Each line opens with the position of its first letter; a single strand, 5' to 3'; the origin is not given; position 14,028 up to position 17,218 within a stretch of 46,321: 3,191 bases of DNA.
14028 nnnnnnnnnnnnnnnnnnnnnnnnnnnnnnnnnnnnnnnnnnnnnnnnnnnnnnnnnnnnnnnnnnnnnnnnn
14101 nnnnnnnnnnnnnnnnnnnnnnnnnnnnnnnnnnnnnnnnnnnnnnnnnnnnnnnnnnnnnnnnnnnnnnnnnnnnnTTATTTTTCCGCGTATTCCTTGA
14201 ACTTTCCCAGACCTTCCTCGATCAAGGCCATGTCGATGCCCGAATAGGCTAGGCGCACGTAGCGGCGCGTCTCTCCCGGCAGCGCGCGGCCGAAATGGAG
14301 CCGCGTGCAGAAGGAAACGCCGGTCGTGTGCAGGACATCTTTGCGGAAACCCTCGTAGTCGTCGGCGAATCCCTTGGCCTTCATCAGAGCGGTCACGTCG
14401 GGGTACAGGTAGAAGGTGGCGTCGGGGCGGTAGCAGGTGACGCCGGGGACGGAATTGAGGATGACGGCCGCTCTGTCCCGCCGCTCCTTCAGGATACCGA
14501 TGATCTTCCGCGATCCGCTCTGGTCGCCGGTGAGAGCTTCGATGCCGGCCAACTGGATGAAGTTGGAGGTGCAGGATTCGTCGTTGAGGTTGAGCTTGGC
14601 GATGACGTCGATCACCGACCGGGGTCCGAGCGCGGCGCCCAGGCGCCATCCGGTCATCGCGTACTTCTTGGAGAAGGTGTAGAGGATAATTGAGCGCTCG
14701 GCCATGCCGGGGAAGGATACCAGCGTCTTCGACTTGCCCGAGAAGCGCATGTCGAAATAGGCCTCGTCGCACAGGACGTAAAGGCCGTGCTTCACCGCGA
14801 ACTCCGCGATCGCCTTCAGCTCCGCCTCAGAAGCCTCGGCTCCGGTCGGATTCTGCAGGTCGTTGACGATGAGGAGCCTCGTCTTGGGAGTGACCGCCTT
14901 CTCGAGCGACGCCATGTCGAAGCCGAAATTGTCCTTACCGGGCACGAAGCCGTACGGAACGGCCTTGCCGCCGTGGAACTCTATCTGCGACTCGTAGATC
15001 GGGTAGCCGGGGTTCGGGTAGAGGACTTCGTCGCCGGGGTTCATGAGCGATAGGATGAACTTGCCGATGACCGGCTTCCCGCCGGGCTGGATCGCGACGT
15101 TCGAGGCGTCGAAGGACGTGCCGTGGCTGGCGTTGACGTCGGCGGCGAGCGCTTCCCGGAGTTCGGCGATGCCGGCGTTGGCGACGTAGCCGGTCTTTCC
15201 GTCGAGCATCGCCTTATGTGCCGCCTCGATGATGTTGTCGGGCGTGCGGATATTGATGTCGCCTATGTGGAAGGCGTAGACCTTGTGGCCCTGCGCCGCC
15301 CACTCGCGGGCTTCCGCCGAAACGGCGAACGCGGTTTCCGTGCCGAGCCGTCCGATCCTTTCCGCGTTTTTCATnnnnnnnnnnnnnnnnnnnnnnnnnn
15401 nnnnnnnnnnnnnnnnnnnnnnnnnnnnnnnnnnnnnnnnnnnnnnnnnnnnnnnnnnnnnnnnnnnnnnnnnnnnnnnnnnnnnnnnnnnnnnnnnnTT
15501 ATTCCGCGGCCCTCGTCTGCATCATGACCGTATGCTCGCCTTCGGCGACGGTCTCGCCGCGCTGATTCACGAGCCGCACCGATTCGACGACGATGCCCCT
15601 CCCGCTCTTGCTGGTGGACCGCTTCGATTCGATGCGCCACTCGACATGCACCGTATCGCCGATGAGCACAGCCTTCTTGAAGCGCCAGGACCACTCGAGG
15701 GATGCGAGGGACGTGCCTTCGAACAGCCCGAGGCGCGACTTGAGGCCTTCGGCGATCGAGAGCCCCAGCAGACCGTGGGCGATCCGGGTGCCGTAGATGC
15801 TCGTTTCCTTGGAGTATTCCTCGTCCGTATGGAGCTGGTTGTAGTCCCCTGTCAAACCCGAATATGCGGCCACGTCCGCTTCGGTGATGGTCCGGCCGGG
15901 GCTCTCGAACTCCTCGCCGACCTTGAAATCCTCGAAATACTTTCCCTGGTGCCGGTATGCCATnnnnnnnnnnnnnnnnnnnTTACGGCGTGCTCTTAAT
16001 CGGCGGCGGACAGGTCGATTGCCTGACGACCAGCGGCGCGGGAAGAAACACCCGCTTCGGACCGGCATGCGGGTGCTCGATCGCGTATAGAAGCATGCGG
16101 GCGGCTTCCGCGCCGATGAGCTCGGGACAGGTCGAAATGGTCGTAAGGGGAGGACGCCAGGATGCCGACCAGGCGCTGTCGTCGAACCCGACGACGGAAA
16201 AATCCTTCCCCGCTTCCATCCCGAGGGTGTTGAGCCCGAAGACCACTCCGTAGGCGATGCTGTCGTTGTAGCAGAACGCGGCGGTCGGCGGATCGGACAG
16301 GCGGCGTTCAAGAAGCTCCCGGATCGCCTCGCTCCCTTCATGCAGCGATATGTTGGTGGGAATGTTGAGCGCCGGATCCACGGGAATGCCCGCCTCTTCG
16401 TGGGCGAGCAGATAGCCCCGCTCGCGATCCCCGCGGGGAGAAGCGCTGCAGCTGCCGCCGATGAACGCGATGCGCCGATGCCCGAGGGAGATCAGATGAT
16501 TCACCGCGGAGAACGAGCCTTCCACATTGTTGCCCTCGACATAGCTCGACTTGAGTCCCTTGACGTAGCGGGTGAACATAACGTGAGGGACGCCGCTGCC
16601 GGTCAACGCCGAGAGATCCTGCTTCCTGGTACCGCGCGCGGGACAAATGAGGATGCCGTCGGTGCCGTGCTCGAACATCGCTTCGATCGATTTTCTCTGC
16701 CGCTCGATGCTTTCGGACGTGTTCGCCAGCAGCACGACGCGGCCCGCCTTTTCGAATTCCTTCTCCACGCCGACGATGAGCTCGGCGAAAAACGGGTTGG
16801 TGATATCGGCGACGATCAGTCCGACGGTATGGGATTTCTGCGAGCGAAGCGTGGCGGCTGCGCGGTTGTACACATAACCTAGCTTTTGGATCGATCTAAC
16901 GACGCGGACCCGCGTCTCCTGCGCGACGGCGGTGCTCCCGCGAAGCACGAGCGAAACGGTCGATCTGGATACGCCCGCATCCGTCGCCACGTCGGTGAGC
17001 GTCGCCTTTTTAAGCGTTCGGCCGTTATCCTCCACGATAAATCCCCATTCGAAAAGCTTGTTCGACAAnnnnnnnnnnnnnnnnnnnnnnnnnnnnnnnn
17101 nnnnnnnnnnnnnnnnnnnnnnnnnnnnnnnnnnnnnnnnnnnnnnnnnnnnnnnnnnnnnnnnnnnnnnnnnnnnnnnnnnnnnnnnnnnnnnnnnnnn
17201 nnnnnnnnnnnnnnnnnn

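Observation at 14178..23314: TRAP-linked CoA-transferase / crotonase / shikimate-dehydrogenase-family cluster with a divergent LacI, MaoC dehydratase and aminotransferase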

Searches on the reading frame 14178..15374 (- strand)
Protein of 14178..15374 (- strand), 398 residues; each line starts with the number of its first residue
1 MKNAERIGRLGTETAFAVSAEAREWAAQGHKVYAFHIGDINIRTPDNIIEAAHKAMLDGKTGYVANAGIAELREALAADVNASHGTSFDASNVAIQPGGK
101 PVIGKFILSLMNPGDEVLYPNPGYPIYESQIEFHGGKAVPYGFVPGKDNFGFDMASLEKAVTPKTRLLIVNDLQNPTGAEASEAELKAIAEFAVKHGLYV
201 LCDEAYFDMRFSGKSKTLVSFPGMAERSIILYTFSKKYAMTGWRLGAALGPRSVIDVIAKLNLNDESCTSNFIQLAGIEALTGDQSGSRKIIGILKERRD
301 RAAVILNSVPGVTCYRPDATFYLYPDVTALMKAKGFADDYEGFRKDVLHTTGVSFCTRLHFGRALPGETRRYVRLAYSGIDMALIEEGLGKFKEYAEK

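Call 5: search_protein_families(library=pfam, proteins=[window:14178-15374:-])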
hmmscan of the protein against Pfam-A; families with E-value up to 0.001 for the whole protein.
window:14178-15374:- (398 aa): 1 family
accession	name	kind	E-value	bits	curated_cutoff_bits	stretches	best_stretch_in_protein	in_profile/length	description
PF00155.27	Aminotran_1_2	-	2e-51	175.7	19.7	1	38-386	9-355/361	Aminotransferase class I and II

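Call 6: search_protein_families(library=ncbifam, proteins=[window:14178-15374:-])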
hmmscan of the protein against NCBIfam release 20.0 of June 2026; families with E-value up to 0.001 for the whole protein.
window:14178-15374:- (398 aa): 68 families (the best 25 are shown)
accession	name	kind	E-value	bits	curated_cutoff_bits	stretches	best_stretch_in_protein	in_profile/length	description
NF004769.0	PRK06107.1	equivalog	2.1e-69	234.2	617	1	3-332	6-337/402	aspartate transaminase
NF004770.0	PRK06108.1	subfamily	2e-67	227.7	422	1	26-397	32-393/396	pyridoxal phosphate-dependent aminotransferase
NF041364.1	GntC_guanitoxin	equivalog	2.1e-67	227.5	415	1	38-393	6-354/356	guanitoxin biosynthesis PLP-dependent (S)-gamma-hydroxy-L-arginine cyclodehydratase GntC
NF006756.0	PRK09276.1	subfamily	2.3e-61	207.8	507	1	1-394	2-384/387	LL-diaminopimelate aminotransferase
NF041091.1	asp_aminotase_Arch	equivalog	5.7e-61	206.4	550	1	11-396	8-375/376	aspartate aminotransferase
TIGR03540.1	DapC_direct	equivalog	1.3e-60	205.4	593.25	1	4-378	3-367/383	LL-diaminopimelate aminotransferase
NF005855.0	PRK07777.1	equivalog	9.9e-56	189.7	553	1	42-381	40-374/391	pyridoxal phosphate-dependent aminotransferase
NF005817.0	PRK07683.1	equivalog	1e-55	189.1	575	1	27-396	25-381/387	aminotransferase A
NF006230.0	PRK08363.1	equivalog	9.6e-55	186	534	1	17-396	17-392/398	alanine aminotransferase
NF005816.0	PRK07682.1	equivalog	3.3e-52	177.4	620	1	26-338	25-337/390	aminotransferase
NF004975.0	PRK06348.1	equivalog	1.2e-50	172.6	549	1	18-387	17-374/384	pyridoxal phosphate-dependent aminotransferase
NF006229.0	PRK08361.1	equivalog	2.5e-50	171.6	624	1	24-386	27-379/391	aspartate aminotransferase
NF005601.0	PRK07337.1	equivalog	1.5e-49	169.2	496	1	2-389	7-385/394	pyridoxal phosphate-dependent aminotransferase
NF006514.0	PRK08960.1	equivalog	3.7e-48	164.3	554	1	16-389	18-378/388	pyridoxal phosphate-dependent aminotransferase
NF006488.0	PRK08912.1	equivalog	7.4e-47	160.1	498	1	43-392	39-380/387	aminotransferase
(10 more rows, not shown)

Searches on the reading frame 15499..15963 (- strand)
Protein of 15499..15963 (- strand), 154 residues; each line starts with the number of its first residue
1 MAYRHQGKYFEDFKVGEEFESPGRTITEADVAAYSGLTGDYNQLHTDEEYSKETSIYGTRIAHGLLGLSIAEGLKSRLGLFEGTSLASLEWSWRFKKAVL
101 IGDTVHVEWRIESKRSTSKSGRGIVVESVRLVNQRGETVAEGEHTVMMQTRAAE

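Call 5: search_protein_families(library=pfam, proteins=[window:15499-15963:-])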
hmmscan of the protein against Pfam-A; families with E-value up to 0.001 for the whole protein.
window:15499-15963:- (154 aa): 3 families
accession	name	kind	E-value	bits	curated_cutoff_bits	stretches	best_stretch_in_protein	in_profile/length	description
PF01575.25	MaoC_dehydratas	-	5.8e-21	74.8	27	1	15-125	6-115/123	MaoC like domain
PF13452.11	FAS1_DH_region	-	8.1e-07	29.7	22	1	15-141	3-131/132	FAS1-like, dehydratase domain region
PF19315.5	MC_hydratase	-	0.00051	19.7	26.5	1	4-151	18-167/353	Mesaconyl-CoA hydratase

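Call 6: search_protein_families(library=ncbifam, proteins=[window:15499-15963:-])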
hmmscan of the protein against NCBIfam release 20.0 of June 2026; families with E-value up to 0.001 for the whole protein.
window:15499-15963:- (154 aa): 6 families
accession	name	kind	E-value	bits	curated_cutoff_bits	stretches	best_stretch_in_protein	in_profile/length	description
TIGR02278.1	PaaN-DH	equivalog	1.3e-20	73.3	562.8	1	8-141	523-655/664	phenylacetic acid degradation bifunctional protein PaaZ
NF038241.1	RipB_Ich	equivalog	6.8e-17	61.9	340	1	6-151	20-165/175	(R)-specific enoyl-CoA hydratase RipB/Ich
NF006045.0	PRK08190.1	subfamily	1.5e-15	57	282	1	6-150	7-143/467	bifunctional enoyl-CoA hydratase/phosphate acetyltransferase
NF040620.1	fused_HadA_HadB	exception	2e-12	47.2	350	1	6-74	192-259/329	fused (3R)-hydroxyacyl-ACP dehydratase subunits HadA/HadB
NF010246.0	PRK13693.1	equivalog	2.7e-10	40.4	203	1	9-104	5-96/142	(3R)-hydroxyacyl-ACP dehydratase subunit HadB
NF041625.1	methfumCoahyd_Halo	equivalog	0.00015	21.1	560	1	4-151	20-169/358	2-methylfumaryl-CoA hydratase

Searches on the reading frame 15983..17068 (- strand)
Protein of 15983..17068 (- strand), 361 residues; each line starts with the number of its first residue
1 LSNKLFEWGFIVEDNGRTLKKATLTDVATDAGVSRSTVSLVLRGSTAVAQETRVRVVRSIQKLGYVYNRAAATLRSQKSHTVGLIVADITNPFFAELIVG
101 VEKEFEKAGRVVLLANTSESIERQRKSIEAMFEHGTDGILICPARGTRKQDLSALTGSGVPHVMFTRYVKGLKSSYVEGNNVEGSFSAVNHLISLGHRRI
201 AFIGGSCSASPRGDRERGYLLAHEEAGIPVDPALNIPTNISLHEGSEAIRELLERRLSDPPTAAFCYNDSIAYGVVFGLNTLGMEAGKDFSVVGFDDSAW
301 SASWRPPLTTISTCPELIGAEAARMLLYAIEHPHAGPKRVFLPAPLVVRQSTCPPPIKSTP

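Call 5: search_protein_families(library=pfam, proteins=[window:15983-17068:-])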
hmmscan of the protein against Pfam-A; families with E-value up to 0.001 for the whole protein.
window:15983-17068:- (361 aa): 4 families
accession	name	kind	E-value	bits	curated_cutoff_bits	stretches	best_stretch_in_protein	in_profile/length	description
PF13377.12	Peripla_BP_3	-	1.3e-35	123.3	26.5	1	189-352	1-167/167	Periplasmic binding protein-like domain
PF00532.27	Peripla_BP_1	-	2.3e-30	106.5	22.2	1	79-347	1-278/281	Periplasmic binding proteins and sugar binding domain of LacI family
PF13407.12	Peripla_BP_4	-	6.5e-14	52.5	35.1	1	82-301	1-222/258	Periplasmic binding protein domain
PF00356.27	LacI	-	2.4e-13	50.1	27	1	23-67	1-45/46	Bacterial regulatory proteins, lacI family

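Call 6: search_protein_families(library=ncbifam, proteins=[window:15983-17068:-])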
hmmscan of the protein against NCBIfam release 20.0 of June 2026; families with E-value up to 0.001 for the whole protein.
window:15983-17068:- (361 aa): 19 families
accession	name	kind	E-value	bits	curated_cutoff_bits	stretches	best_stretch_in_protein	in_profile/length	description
NF007449.0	PRK10014.1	subfamily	3e-66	223.8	310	1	18-349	3-341/342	Mal regulon transcriptional regulator MalI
NF047341.1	lactose_RbsR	equivalog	8e-65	219.3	382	1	20-352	1-328/331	ribose utilization transcriptional repressor RbsR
NF008269.0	PRK11041.1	equivalog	3.2e-58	197.4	436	1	17-355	5-340/342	DNA-binding transcriptional regulator CytR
NF052440.1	TransRegGNTRPSEAE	equivalog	3e-54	184.3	400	1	17-352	1-333/333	HTH-type transcriptional regulator GntR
NF007743.0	PRK10423.1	equivalog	5.4e-54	183.5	531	1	22-351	2-329/330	ribose operon transcriptional repressor RbsR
NF007979.0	PRK10703.1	equivalog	1.2e-51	175.8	501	1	22-353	2-332/341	HTH-type transcriptional repressor PurR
NF008002.0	PRK10727.1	equivalog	4e-51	174.1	557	1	22-356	2-333/341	HTH-type transcriptional regulator GalR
TIGR01481.1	ccpA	equivalog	1.1e-48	166.4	442.35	1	22-352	3-329/330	catabolite control protein A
NF007075.0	PRK09526.1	subfamily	1.2e-48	165.8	340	1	20-355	4-334/358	LacI family DNA-binding transcriptional regulator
NF007706.0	PRK10401.1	equivalog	2e-47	162.1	555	1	23-315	3-292/346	HTH-type transcriptional regulator GalS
NF051853.1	TransRegUriRCory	equivalog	1.4e-38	132.9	550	1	22-352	1-324/327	transcriptional regulator UriR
NF047913.1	TransRegIdnR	equivalog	2.3e-34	119.2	500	1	21-334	5-313/331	DNA-binding transcriptional regulator IdnR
TIGR02417.1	fruct_sucro_rep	subfamily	6e-34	117.8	389.55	1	23-350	1-327/327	D-fructose-responsive transcription factor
NF011563.0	PRK14987.1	equivalog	4.2e-30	105.1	433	1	20-338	4-317/331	gluconate operon transcriptional repressor GntR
NF008452.0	PRK11303.1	equivalog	1.3e-25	90.3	385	1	23-267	2-245/332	catabolite repressor/activator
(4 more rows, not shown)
